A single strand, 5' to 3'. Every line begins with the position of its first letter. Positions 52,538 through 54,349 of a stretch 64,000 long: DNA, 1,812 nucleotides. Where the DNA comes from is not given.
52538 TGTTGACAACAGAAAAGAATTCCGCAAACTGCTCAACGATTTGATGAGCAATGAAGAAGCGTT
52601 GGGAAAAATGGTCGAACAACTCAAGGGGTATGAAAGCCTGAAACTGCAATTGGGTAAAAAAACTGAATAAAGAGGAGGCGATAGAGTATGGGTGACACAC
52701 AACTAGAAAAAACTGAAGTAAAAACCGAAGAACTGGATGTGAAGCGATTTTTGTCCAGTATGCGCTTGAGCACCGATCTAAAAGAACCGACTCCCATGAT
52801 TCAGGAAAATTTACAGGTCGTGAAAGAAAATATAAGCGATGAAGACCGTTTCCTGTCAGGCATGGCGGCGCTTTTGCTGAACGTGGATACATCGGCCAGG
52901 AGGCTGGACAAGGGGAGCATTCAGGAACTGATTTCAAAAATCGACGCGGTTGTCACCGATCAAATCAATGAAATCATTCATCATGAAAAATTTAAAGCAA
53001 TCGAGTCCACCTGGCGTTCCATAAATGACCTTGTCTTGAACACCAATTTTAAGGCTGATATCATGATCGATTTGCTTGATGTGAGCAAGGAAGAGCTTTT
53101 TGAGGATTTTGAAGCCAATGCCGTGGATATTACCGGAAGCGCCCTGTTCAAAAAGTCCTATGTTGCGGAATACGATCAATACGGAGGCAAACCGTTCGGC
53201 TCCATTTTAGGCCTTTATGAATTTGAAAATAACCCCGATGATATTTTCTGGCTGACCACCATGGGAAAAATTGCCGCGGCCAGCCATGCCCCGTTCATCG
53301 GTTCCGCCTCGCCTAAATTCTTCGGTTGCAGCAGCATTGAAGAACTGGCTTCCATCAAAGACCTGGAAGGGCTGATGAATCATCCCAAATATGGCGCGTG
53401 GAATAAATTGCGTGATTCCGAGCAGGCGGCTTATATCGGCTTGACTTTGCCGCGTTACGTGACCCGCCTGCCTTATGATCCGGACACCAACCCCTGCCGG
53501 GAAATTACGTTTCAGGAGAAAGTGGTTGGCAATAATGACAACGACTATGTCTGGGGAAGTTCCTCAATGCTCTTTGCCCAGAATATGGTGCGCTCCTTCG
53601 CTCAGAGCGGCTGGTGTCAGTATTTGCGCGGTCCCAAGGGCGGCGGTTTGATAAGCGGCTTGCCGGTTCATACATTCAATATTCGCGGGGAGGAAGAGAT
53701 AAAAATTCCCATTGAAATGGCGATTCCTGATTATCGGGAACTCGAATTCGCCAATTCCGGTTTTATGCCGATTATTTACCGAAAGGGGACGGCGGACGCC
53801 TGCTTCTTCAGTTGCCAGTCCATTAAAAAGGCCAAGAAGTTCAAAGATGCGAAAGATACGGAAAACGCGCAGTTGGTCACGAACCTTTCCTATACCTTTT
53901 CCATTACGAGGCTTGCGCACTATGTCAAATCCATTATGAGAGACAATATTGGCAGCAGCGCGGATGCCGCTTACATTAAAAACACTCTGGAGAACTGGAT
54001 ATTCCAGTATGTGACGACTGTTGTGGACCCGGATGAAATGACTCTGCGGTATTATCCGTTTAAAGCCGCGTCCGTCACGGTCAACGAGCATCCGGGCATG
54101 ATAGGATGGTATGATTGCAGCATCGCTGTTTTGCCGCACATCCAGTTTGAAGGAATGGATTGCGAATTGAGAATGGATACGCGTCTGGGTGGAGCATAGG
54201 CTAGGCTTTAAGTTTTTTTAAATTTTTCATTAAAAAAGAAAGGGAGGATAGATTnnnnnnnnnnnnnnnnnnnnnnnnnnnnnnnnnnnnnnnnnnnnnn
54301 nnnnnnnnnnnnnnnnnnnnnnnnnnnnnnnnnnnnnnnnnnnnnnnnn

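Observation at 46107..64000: Complete but architecturally non-canonical type VI secretion locus, possibly an undescribed T6SS variant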

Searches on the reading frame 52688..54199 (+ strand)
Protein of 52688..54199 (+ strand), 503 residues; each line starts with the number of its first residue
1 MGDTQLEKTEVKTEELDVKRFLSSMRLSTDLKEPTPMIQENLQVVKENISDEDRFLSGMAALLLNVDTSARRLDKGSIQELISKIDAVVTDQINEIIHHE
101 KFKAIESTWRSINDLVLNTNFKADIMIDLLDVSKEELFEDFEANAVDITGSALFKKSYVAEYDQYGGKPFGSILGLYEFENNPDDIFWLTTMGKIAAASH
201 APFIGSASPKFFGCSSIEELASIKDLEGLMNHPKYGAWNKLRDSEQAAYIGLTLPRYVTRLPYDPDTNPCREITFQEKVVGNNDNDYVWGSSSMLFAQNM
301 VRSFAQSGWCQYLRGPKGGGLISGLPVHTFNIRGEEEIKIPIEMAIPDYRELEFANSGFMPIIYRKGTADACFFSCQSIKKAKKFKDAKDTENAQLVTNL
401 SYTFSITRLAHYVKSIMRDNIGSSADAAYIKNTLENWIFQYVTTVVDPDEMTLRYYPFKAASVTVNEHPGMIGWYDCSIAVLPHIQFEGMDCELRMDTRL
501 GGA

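Call 3: search_protein_families(library=pfam, proteins=[window:52688-54199:+], max_evalue=0.01)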
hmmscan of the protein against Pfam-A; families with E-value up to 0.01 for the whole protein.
window:52688-54199:+ (503 aa): 2 families
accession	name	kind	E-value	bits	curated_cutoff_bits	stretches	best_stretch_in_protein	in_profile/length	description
PF05943.17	VipB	-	7.2e-112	373.8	27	1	80-379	2-300/301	EvpB/VC_A0108, tail sheath N-terminal domain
PF18945.5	VipB_2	-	4.2e-36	124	27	1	390-500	2-112/112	EvpB/VC_A0108, tail sheath gpW/gp25-like domain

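Call 5: search_protein_families(library=ncbifam, proteins=[window:52688-54199:+], max_evalue=0.01)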
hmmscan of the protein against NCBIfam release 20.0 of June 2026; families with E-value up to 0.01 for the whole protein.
window:52688-54199:+ (503 aa): 1 family
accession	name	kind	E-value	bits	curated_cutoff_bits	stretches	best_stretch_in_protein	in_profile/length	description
TIGR03355.1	VI_chp_2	equivalog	6.9e-154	513.2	271.5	1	44-499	16-471/473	type VI secretion system contractile sheath large subunit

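Call 9: search_solved_structures(query=window:52688-54199:+, max_evalue=0.001)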
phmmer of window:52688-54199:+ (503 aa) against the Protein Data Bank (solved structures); distinct sequences matched with E-value up to 0.001: 8.
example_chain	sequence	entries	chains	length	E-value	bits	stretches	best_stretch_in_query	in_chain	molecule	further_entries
3j9o_B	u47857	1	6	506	3.5e-126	425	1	53-500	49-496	Intracellular growth locus protein B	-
5mxn_A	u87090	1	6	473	1.3e-106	360.4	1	57-499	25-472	Type VI secretion protein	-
5ojq_A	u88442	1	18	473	1.5e-106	360.2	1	58-499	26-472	Type VI secretion protein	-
5n8n_B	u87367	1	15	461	1.1e-105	357.3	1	77-501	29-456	EvpB family type VI secretion protein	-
3j9g_B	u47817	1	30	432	4.4e-105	355.4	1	75-500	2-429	VipB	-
5myu_A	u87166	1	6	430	6.6e-105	354.8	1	75-500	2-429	Type VI secretion system protein ImpC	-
5urw_1B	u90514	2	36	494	1.3e-104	353.8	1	60-495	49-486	TssC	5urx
9n4v_A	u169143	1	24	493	1.1e-92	314.5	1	71-497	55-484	DUF877 family protein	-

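Call 12: find_homologous_proteins(query=window:52688-54199:+, max_evalue=1e-50)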
Query window:52688-54199:+ (503 aa): 2347 proteins with E <= 1e-50 among 8000 candidates; the best 120 are listed.
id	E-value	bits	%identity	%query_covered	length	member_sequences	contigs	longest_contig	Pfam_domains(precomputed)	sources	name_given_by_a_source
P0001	0.0e+0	1155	100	100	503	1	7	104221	PF18945.6,PF05943.18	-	-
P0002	0.0e+0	1100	94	100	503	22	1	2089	PF18945.6,PF05943.18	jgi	-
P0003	0.0e+0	1044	88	100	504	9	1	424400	PF18945.6,PF05943.18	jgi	-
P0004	1.3e-296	1002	85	99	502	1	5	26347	PF18945.6,PF05943.18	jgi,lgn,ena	-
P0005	1.4e-296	1002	85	99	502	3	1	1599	PF18945.6,PF05943.18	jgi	-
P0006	2.2e-296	1001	84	99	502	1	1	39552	PF18945.6,PF05943.18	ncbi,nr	ncbi:MAG: type VI secretion system contractile sheath large subunit [Deltaproteobacteria bacterium]|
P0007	5.7e-296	1000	84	96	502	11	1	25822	PF18945.6,PF05943.18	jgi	-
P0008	8.0e-296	999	85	99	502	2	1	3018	PF18945.6,PF05943.18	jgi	-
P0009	8.0e-296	999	85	99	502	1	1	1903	PF18945.6,PF05943.18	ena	-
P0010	1.9e-295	998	84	99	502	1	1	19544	PF18945.6,PF05943.18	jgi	jgi:type VI secretion system protein ImpC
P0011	2.4e-295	998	85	98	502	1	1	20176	PF18945.6,PF05943.18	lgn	-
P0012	2.6e-295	998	84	99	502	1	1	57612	PF18945.6,PF05943.18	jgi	-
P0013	4.9e-295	997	84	99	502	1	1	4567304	PF18945.6,PF05943.18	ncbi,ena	-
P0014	4.9e-295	997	84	99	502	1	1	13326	PF18945.6,PF05943.18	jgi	jgi:type VI secretion system protein ImpC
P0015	2.5e-294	994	83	99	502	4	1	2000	PF18945.6,PF05943.18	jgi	-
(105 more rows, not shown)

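Call 22: find_related_loci(query=window:52688-54199:+, collection=genome_contigs, flank=10000)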
Query window:52688-54199:+ (503 aa) in genome_contigs; peptide patterns used: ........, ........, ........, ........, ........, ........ (x = any residue, [..] = any of these).
114 stretches matched a pattern; 45 encode a relative of the query (tblastn E <= 1e-3); 45 distinct loci.
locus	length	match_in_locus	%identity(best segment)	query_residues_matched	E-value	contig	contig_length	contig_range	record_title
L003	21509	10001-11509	96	1-503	0e+0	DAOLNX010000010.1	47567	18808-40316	MAG TPA_asm: Smithellaceae bacterium isolate AMR_MDS_4776 NODE_982_length_47567_cov_6.028709, whole genome shotgun seque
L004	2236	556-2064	94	1-503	0e+0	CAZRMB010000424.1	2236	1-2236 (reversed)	MAG TPA_asm: uncultured Syntrophomonas sp. isolate SRP089250_co1_22 genome assembly, contig: NODE_113117_length_2236_cov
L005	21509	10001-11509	94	1-503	0e+0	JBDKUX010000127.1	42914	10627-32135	MAG: Smithella sp. isolate 8_bin.29 c_000001302225, whole genome shotgun sequence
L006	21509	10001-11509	93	1-503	0e+0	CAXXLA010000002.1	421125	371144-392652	MAG: Smithellaceae bacterium isolate 28a06b0b-966f-4d1b-b133-abbbdd0ba6e7 genome assembly, contig: contig_2, whole genom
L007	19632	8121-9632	88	1-503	0e+0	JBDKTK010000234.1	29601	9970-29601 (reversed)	MAG: Syntrophaceae bacterium isolate 7_bin.119 c_000000993566, whole genome shotgun sequence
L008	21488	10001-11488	84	5-500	0e+0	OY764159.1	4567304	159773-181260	MAG: Syntrophales bacterium isolate 28fc5764-0b9a-428c-a12f-8ca866e14e1d genome assembly, chromosome: 1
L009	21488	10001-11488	83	5-500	0e+0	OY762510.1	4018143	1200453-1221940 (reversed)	MAG: uncultured Syntrophus sp. isolate ce8641d8-6ba7-4885-b5ca-0195441cf687 genome assembly, chromosome: 1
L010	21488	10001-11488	82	5-500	0e+0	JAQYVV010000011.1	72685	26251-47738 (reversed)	MAG: Desulfurivibrionaceae bacterium isolate SF_100_bin22 SF_100_bin.22.orig_100_contig-145_700, whole genome shotgun se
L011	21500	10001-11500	75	2-500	0e+0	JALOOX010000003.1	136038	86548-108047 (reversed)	MAG: Syntrophobacteraceae bacterium isolate Prado114 scaffold_52, whole genome shotgun sequence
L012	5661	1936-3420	78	6-500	0e+0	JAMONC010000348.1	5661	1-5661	MAG: Desulfobacterales bacterium isolate 4281-140_metabat2_scaf2bin.019 4281-140_scaffold_7774_c1, whole genome shotgun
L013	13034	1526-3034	94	1-503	0e+0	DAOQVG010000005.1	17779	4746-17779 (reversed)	MAG TPA_asm: Smithellaceae bacterium isolate AMR_MDS_1094 NODE_3634_length_17779_cov_4.684552, whole genome shotgun sequ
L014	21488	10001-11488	76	5-500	0e+0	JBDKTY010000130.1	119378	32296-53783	MAG: Syntrophobacter sp. isolate 7_bin.95 c_000000617716, whole genome shotgun sequence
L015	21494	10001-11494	77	5-502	0e+0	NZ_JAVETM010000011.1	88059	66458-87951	MAG: Desulfobotulus sp. isolate BF1_93 scaffold_434_c1_biofilm_2017, whole genome shotgun sequence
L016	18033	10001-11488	76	5-500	0e+0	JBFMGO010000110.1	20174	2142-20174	MAG: bacterium isolate MAG299 MAG299_110, whole genome shotgun sequence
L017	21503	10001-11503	75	1-500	0e+0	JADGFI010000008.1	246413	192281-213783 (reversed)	MAG: Desulfobacteraceae bacterium isolate OB14 NODE_8_length_246413_cov_7.752395, whole genome shotgun sequence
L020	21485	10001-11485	74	7-503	0e+0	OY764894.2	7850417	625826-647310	MAG: uncultured Desulfobacterium sp. isolate 35125921-b51f-40db-957b-bccbeeb29ead genome assembly, chromosome: 1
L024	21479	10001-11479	70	8-500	0e+0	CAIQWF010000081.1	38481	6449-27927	MAG: uncultured proteobacterium isolate LaPlata_bin-4072 genome assembly, contig: bin-4072:081/265, whole genome shotgun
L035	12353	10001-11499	79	5-500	0e+0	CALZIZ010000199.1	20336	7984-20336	MAG: uncultured Desulfuromonadales bacterium isolate FO_M_Desulfobacterota_25 genome assembly, contig: scaffold_11149, w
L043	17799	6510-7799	42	77-503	3e-112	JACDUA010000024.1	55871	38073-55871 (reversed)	Ectothiorhodospiraceae bacterium WFHF3C12 scaffold_24, whole genome shotgun sequence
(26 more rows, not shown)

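Call 46: search_protein_families(library=ncbifam, proteins=[L003:832-3405:+, L008:402-3068:+, L010:534-3161:+, L014:381-3071:+, L017:894-3491:+, L020:657-3275:+, L024:2452-5085:+, L035:581-3121:+, L043:12158-14893:+], max_evalue=1e-150)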
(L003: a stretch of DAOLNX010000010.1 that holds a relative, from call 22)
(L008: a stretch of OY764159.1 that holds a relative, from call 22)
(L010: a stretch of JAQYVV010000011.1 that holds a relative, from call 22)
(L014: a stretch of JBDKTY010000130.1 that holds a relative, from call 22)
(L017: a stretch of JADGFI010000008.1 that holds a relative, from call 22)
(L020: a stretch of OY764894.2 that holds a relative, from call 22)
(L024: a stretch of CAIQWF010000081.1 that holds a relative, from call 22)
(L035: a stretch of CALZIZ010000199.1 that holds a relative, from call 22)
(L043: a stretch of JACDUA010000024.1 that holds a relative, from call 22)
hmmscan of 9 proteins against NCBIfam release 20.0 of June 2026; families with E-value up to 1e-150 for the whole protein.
L003:832-3405:+ (857 aa): 7 families
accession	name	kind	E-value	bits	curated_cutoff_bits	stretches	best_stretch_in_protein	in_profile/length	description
TIGR03346.1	chaperone_ClpB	equivalog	0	1155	1232.1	1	6-851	1-852/853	ATP-dependent chaperone ClpB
NF008118.0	PRK10865.1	equivalog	3e-299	994.8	1417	1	1-851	1-855/857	ATP-dependent chaperone ClpB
TIGR03345.1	VI_ClpV1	equivalog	6.1e-234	779.1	884.95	1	9-844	4-850/852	type VI secretion system ATPase TssH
TIGR02639.1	ClpA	equivalog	3.1e-231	769.5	993.15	1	8-843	3-733/734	ATP-dependent Clp protease ATP-binding subunit ClpA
NF033606.1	heat_AAA_ClpK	exception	8e-210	699.1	1900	0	467-846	517-900/949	heat shock survival AAA family ATPase ClpK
NF033607.0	disagg_AAA_ClpG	exception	2.6e-205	684.2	1900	0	528-842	556-874/932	AAA family protein disaggregase ClpG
NF008263.0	PRK11034.1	equivalog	3.4e-176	587.4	1350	0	145-404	156-416/758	ATP-dependent Clp protease ATP-binding subunit ClpA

L008:402-3068:+ (888 aa): 7 families
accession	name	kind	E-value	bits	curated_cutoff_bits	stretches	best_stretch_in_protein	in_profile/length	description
TIGR03346.1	chaperone_ClpB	equivalog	0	1167.2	1232.1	1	6-853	1-852/853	ATP-dependent chaperone ClpB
NF008118.0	PRK10865.1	equivalog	0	1012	1417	1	2-852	2-854/857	ATP-dependent chaperone ClpB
TIGR03345.1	VI_ClpV1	equivalog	6.1e-237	789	884.95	1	10-833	5-837/852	type VI secretion system ATPase TssH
TIGR02639.1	ClpA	equivalog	1.7e-231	770.4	993.15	0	9-447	4-456/734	ATP-dependent Clp protease ATP-binding subunit ClpA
NF033607.0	disagg_AAA_ClpG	exception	8.6e-213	709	1900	0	469-844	496-874/932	AAA family protein disaggregase ClpG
NF033606.1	heat_AAA_ClpK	exception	1.7e-209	698.1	1900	0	468-855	516-909/949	heat shock survival AAA family ATPase ClpK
NF008263.0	PRK11034.1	equivalog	1.4e-177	591.9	1350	0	120-406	133-416/758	ATP-dependent Clp protease ATP-binding subunit ClpA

L010:534-3161:+ (875 aa): 7 families
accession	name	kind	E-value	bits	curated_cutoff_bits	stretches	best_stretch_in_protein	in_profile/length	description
TIGR03346.1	chaperone_ClpB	equivalog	0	1152.4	1232.1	1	6-853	1-852/853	ATP-dependent chaperone ClpB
NF008118.0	PRK10865.1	equivalog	7.1e-296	983.6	1417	1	1-852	1-854/857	ATP-dependent chaperone ClpB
TIGR03345.1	VI_ClpV1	equivalog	1.5e-234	781.1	884.95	1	10-833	5-837/852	type VI secretion system ATPase TssH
TIGR02639.1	ClpA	equivalog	4.1e-231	769.2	993.15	0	9-431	4-442/734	ATP-dependent Clp protease ATP-binding subunit ClpA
NF033606.1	heat_AAA_ClpK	exception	2e-211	704.5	1900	0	470-846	518-898/949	heat shock survival AAA family ATPase ClpK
NF033607.0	disagg_AAA_ClpG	exception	9.9e-211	702.1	1900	0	468-843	495-873/932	AAA family protein disaggregase ClpG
NF008263.0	PRK11034.1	equivalog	6.3e-177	589.8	1350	0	149-406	158-416/758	ATP-dependent Clp protease ATP-binding subunit ClpA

L014:381-3071:+ (896 aa): 7 families
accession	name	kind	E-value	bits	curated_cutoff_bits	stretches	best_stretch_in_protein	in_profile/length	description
TIGR03346.1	chaperone_ClpB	equivalog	0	1189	1232.1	1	6-850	1-851/853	ATP-dependent chaperone ClpB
NF008118.0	PRK10865.1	equivalog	5.4e-298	990.6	1417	1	1-847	1-851/857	ATP-dependent chaperone ClpB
TIGR03345.1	VI_ClpV1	equivalog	2.5e-243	810.1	884.95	1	8-838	3-844/852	type VI secretion system ATPase TssH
TIGR02639.1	ClpA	equivalog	6.8e-240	798.2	993.15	0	7-442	2-452/734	ATP-dependent Clp protease ATP-binding subunit ClpA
NF033607.0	disagg_AAA_ClpG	exception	2e-225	750.7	1900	0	467-857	495-891/932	AAA family protein disaggregase ClpG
NF033606.1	heat_AAA_ClpK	exception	4.4e-220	733.1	1900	0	468-879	517-933/949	heat shock survival AAA family ATPase ClpK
NF008263.0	PRK11034.1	equivalog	1.9e-182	608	1350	0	145-417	156-429/758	ATP-dependent Clp protease ATP-binding subunit ClpA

L017:894-3491:+ (865 aa): 7 families
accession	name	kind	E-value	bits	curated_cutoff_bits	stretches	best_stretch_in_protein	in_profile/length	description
TIGR03346.1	chaperone_ClpB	equivalog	0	1101.7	1232.1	1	10-853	5-852/853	ATP-dependent chaperone ClpB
NF008118.0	PRK10865.1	equivalog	9.7e-279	926.9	1417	1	10-853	10-855/857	ATP-dependent chaperone ClpB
TIGR03345.1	VI_ClpV1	equivalog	5.5e-233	775.9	884.95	1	11-838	6-842/852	type VI secretion system ATPase TssH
TIGR02639.1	ClpA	equivalog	4.5e-232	772.3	993.15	0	11-474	6-473/734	ATP-dependent Clp protease ATP-binding subunit ClpA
NF033607.0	disagg_AAA_ClpG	exception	3.2e-214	713.7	1900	0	503-847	529-877/932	AAA family protein disaggregase ClpG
NF033606.1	heat_AAA_ClpK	exception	7.7e-214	712.4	1900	0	470-849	518-901/949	heat shock survival AAA family ATPase ClpK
NF008263.0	PRK11034.1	equivalog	1.7e-171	571.8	1350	0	21-409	17-419/758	ATP-dependent Clp protease ATP-binding subunit ClpA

L020:657-3275:+ (872 aa): 7 families
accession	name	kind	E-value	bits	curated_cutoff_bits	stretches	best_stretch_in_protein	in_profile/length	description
TIGR03346.1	chaperone_ClpB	equivalog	0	1101.6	1232.1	1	8-851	3-849/853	ATP-dependent chaperone ClpB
NF008118.0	PRK10865.1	equivalog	1.2e-279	930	1417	1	10-853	10-854/857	ATP-dependent chaperone ClpB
TIGR03345.1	VI_ClpV1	equivalog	6.6e-233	775.7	884.95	1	9-847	4-850/852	type VI secretion system ATPase TssH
TIGR02639.1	ClpA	equivalog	9.4e-232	771.3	993.15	0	9-423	4-420/734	ATP-dependent Clp protease ATP-binding subunit ClpA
NF033607.0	disagg_AAA_ClpG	exception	4.5e-215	716.5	1900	0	527-847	552-876/932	AAA family protein disaggregase ClpG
NF033606.1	heat_AAA_ClpK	exception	1.4e-214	714.9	1900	0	469-864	516-915/949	heat shock survival AAA family ATPase ClpK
NF008263.0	PRK11034.1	equivalog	2e-177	591.4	1350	0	152-407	161-416/758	ATP-dependent Clp protease ATP-binding subunit ClpA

L024:2452-5085:+ (877 aa): 7 families
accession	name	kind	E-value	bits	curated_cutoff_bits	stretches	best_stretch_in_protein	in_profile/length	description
TIGR03346.1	chaperone_ClpB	equivalog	0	1115.7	1232.1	1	8-849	3-852/853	ATP-dependent chaperone ClpB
NF008118.0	PRK10865.1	equivalog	8.3e-283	940.4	1417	1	2-848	2-854/857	ATP-dependent chaperone ClpB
TIGR03345.1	VI_ClpV1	equivalog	7.3e-235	782.1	884.95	1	9-831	4-839/852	type VI secretion system ATPase TssH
TIGR02639.1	ClpA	equivalog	4.3e-230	765.8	993.15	0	9-409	4-419/734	ATP-dependent Clp protease ATP-binding subunit ClpA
NF033607.0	disagg_AAA_ClpG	exception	5.5e-209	696.4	1900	0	517-837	547-871/932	AAA family protein disaggregase ClpG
NF033606.1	heat_AAA_ClpK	exception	8e-207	689.2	1900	0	466-842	518-898/949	heat shock survival AAA family ATPase ClpK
NF008263.0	PRK11034.1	equivalog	1.6e-186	621.5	1350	0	152-400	162-411/758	ATP-dependent Clp protease ATP-binding subunit ClpA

L035:581-3121:+ (846 aa): 7 families
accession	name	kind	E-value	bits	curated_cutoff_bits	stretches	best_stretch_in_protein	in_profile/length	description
TIGR03346.1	chaperone_ClpB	equivalog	0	1092.3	1232.1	1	7-840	2-852/853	ATP-dependent chaperone ClpB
NF008118.0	PRK10865.1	equivalog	2.1e-280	932.4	1417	1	3-837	3-852/857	ATP-dependent chaperone ClpB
TIGR03345.1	VI_ClpV1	equivalog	1.1e-225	751.7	884.95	1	8-820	3-837/852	type VI secretion system ATPase TssH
TIGR02639.1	ClpA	equivalog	1.3e-217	724.5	993.15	0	502-831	406-732/734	ATP-dependent Clp protease ATP-binding subunit ClpA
NF033607.0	disagg_AAA_ClpG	exception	4.5e-200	666.9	1900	0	479-830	518-873/932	AAA family protein disaggregase ClpG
NF033606.1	heat_AAA_ClpK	exception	1.4e-195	652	1900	0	457-832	518-897/949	heat shock survival AAA family ATPase ClpK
NF008263.0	PRK11034.1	equivalog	1e-167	559.3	1350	0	513-840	418-742/758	ATP-dependent Clp protease ATP-binding subunit ClpA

L043:12158-14893:+ (911 aa): 6 families
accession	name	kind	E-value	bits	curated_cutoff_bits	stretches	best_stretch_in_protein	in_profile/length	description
TIGR03345.1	VI_ClpV1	equivalog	0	1265.8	884.95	1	3-901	2-852/852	type VI secretion system ATPase TssH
TIGR03346.1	chaperone_ClpB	equivalog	4.9e-224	746.4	1232.1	1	178-907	151-851/853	ATP-dependent chaperone ClpB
NF008118.0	PRK10865.1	equivalog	3.5e-176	587.6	1417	1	176-854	154-803/857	ATP-dependent chaperone ClpB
NF033606.1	heat_AAA_ClpK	exception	3.3e-167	558.1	1900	0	176-490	258-569/949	heat shock survival AAA family ATPase ClpK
TIGR02639.1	ClpA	equivalog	1.5e-166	555.7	993.15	0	8-431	7-416/734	ATP-dependent Clp protease ATP-binding subunit ClpA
NF033607.0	disagg_AAA_ClpG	exception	1.2e-161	539.7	1900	0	176-489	237-547/932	AAA family protein disaggregase ClpG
